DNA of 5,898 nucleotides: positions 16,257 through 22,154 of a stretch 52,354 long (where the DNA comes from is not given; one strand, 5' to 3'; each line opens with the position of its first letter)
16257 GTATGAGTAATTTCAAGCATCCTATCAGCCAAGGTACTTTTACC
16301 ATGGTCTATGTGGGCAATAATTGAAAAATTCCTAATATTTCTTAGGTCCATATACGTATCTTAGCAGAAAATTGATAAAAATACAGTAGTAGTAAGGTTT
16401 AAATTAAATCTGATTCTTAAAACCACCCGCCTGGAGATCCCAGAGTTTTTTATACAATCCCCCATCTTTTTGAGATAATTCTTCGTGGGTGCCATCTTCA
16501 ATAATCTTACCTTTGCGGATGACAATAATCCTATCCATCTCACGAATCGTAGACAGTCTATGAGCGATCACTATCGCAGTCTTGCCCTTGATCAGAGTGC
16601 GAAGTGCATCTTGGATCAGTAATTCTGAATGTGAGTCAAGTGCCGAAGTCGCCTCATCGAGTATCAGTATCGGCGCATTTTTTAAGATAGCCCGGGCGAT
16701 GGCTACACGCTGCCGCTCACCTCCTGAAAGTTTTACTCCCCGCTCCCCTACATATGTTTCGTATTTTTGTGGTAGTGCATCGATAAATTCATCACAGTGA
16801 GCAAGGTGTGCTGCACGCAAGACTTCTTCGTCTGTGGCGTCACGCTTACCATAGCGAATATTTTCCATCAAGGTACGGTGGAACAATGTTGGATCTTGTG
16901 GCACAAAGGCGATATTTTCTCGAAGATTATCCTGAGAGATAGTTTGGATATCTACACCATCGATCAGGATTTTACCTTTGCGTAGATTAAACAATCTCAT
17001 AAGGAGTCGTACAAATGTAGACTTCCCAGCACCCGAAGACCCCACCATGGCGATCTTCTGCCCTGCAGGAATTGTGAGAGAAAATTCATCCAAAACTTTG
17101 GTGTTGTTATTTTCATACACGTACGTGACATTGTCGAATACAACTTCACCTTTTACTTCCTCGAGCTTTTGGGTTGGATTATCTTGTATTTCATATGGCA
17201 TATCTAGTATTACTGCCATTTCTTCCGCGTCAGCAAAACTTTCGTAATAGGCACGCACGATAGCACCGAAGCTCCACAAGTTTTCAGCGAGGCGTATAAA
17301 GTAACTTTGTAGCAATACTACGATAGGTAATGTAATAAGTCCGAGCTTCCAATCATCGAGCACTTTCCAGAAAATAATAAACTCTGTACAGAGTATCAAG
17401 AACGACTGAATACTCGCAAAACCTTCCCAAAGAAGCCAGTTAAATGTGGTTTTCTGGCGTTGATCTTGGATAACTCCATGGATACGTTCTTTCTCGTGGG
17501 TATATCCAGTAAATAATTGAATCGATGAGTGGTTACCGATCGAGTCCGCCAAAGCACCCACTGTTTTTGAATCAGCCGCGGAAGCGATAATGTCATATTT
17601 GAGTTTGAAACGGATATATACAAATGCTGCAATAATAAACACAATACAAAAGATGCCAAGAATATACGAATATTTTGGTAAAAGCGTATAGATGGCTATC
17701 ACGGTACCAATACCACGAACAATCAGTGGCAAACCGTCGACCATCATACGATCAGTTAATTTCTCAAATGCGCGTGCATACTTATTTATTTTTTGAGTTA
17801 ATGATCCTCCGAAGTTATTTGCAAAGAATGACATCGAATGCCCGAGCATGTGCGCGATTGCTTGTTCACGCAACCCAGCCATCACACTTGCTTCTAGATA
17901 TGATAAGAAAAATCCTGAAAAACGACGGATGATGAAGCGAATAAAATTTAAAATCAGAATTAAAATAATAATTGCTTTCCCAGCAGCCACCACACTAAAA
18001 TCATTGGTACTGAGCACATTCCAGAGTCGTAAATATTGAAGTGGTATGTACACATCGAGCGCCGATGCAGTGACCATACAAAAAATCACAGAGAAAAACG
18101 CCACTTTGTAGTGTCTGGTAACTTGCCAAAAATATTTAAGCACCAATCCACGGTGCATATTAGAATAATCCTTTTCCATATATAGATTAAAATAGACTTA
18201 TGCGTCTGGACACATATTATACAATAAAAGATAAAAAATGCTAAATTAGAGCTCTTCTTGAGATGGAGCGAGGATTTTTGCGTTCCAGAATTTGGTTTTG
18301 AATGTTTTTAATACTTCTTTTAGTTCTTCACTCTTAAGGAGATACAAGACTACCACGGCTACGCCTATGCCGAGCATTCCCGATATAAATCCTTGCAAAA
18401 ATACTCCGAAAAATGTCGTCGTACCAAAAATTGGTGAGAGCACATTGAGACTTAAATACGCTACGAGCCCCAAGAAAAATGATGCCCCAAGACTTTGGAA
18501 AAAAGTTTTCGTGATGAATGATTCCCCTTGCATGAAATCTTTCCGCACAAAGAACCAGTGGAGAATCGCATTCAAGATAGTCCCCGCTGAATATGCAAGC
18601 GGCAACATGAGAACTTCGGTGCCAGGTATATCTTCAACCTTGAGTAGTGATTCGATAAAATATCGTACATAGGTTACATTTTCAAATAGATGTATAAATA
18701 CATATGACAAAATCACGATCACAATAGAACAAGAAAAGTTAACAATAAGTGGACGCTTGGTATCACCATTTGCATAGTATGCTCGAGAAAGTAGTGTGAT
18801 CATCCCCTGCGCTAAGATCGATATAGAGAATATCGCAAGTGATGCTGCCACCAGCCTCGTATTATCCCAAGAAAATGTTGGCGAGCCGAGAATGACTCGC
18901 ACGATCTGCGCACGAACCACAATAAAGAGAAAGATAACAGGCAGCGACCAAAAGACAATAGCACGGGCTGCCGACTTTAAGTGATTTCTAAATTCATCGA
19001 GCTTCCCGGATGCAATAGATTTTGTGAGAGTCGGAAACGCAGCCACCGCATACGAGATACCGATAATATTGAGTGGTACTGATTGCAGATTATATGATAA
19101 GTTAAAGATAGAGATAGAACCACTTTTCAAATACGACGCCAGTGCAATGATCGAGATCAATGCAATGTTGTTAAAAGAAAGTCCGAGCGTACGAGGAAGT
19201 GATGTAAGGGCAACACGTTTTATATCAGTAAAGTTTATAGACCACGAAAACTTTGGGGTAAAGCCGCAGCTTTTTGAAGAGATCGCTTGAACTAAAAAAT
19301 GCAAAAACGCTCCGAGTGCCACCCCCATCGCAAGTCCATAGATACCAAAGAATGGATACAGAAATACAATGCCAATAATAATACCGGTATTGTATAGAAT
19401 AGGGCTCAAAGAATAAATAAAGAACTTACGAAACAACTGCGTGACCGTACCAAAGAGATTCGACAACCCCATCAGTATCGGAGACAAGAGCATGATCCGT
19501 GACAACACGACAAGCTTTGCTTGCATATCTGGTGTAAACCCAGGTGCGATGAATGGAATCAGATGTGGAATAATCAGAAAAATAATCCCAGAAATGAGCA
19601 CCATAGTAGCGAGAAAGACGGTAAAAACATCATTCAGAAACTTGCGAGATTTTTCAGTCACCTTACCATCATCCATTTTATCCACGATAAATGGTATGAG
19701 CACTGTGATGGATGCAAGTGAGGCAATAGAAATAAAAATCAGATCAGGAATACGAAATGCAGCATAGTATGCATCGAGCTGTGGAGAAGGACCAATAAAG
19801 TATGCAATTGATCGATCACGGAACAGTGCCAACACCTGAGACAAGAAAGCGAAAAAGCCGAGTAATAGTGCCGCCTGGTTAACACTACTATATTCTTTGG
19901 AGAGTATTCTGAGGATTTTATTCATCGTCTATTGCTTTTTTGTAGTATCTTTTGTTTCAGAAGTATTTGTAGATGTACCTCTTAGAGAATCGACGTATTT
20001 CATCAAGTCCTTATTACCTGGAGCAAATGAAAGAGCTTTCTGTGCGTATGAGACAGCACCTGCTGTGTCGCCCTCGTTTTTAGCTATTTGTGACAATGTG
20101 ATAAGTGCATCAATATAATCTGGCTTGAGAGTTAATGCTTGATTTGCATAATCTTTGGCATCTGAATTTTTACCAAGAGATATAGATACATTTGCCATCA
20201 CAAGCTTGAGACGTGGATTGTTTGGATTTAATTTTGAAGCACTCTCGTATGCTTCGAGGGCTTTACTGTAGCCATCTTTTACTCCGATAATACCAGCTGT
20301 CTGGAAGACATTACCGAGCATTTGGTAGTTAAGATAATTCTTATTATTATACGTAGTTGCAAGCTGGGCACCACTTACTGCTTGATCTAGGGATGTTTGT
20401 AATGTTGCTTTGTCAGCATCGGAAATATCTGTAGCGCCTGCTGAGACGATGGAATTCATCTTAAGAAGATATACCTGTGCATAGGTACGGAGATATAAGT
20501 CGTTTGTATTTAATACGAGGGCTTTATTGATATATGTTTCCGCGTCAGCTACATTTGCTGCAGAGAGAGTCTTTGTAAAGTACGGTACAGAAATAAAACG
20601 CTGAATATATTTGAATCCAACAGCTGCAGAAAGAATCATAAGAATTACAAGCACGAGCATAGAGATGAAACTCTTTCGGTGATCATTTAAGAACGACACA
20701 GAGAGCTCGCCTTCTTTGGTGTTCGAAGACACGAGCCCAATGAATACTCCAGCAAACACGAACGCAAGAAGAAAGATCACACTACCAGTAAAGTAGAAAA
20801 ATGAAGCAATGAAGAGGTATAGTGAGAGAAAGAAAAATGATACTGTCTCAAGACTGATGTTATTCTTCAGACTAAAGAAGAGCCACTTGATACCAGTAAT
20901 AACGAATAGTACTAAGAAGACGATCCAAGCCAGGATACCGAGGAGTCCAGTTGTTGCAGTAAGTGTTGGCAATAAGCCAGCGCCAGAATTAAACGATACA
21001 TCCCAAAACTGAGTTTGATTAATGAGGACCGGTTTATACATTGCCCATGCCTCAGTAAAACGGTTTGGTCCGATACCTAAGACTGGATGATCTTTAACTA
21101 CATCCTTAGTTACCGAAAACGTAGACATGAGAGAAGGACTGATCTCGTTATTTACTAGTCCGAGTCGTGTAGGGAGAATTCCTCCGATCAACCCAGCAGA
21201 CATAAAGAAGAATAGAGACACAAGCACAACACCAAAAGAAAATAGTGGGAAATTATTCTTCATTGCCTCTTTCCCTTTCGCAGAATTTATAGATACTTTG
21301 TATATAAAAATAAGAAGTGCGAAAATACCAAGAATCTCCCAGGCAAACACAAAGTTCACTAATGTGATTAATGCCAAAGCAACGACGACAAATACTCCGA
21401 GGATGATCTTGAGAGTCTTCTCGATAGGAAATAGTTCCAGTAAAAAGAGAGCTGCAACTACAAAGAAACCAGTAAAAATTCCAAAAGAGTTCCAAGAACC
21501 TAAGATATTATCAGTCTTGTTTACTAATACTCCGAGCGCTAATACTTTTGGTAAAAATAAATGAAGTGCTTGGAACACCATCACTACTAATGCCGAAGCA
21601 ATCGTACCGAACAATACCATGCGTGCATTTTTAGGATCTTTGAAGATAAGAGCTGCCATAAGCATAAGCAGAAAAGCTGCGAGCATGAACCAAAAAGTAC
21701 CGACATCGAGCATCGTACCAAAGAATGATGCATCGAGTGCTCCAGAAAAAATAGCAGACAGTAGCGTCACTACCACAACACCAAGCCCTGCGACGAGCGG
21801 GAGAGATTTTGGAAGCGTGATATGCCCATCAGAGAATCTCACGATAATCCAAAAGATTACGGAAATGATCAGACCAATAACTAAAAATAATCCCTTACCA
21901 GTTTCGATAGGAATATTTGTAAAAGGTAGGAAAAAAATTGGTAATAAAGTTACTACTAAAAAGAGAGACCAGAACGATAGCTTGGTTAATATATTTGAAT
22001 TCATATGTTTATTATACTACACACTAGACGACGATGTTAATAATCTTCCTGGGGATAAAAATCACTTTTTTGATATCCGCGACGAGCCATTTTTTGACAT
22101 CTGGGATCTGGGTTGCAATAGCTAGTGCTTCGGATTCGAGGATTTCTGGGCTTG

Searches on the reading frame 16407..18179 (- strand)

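Call 77: search_protein_families(library=pfam, proteins=[window:16407-18179:-], max_evalue=0.00001)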
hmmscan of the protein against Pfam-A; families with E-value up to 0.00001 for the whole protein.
window:16407-18179:- (591 aa): 3 families
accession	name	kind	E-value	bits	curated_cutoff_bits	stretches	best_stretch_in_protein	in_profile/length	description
PF00005.33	ABC_tran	-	3.1e-33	115.7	25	1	363-512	1-137/137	ABC transporter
PF00664.28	ABC_membrane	-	8.4e-19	68.7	28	1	30-271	3-244/274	ABC transporter transmembrane region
PF02463.25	SMC_N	-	2.3e-08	34.2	40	1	428-556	135-213/220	RecF/RecN/SMC N terminal domain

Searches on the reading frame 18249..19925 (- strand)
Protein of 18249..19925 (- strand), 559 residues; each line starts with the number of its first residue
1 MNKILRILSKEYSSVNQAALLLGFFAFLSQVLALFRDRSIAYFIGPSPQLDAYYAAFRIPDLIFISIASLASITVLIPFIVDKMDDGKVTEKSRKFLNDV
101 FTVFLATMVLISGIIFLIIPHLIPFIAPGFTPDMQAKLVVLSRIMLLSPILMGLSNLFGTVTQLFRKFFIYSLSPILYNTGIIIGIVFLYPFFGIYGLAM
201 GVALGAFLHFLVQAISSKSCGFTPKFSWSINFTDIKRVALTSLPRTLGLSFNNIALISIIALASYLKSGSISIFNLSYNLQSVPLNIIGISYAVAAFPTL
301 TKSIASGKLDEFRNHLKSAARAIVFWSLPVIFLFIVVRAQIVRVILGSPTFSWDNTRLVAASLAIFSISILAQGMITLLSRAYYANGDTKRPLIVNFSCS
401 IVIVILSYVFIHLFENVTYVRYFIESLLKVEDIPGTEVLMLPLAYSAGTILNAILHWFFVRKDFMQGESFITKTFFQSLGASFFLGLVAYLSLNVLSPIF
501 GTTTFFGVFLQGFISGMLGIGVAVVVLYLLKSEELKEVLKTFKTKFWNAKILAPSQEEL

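Call 77: search_protein_families(library=pfam, proteins=[window:18249-19925:-], max_evalue=0.00001)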
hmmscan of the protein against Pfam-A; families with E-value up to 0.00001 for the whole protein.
window:18249-19925:- (559 aa): 2 families
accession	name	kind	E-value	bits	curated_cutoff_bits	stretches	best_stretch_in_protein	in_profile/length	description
PF03023.19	MurJ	-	4.1e-64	217.3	27.4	1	40-506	1-446/451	Lipid II flippase MurJ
PF01554.23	MatE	-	1e-06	29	24.9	1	255-409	12-161/161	MatE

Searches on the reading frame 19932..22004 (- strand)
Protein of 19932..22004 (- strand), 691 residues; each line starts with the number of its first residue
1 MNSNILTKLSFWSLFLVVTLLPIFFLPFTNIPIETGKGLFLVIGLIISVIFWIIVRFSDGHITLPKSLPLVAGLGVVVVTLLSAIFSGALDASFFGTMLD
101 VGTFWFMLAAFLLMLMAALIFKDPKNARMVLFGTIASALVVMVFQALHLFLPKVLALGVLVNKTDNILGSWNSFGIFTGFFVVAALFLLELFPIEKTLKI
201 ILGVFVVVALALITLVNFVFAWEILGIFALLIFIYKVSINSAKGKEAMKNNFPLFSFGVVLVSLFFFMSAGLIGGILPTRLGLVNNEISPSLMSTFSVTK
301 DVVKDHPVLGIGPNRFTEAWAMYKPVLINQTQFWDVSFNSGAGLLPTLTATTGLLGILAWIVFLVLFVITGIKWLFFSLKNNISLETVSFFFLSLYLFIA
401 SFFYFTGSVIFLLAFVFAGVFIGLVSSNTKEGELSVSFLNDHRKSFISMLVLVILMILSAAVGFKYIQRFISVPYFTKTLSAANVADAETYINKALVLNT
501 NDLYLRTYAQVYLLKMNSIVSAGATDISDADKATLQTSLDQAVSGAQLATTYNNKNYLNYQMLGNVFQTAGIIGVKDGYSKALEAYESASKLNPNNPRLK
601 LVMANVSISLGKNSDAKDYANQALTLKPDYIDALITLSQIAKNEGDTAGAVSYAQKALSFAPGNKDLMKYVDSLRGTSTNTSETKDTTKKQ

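Call 77: search_protein_families(library=pfam, proteins=[window:19932-22004:-], max_evalue=0.00001)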
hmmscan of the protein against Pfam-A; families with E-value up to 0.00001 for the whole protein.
window:19932-22004:- (691 aa): 5 families
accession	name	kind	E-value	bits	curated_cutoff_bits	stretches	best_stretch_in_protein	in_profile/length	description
PF07719.23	TPR_2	-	1.3e-10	41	27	0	632-664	2-34/34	Tetratricopeptide repeat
PF13181.12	TPR_8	-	3.8e-08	33.3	25.7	0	632-663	2-33/34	Tetratricopeptide repeat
PF14559.12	TPR_19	-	3.9e-08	33.9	25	0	579-630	7-60/68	Tetratricopeptide repeat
PF00515.34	TPR_1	-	1.9e-07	31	27.8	0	579-596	17-34/34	Tetratricopeptide repeat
PF13428.12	TPR_14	-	3.4e-07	30.7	23.5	0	597-639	1-43/44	Tetratricopeptide repeat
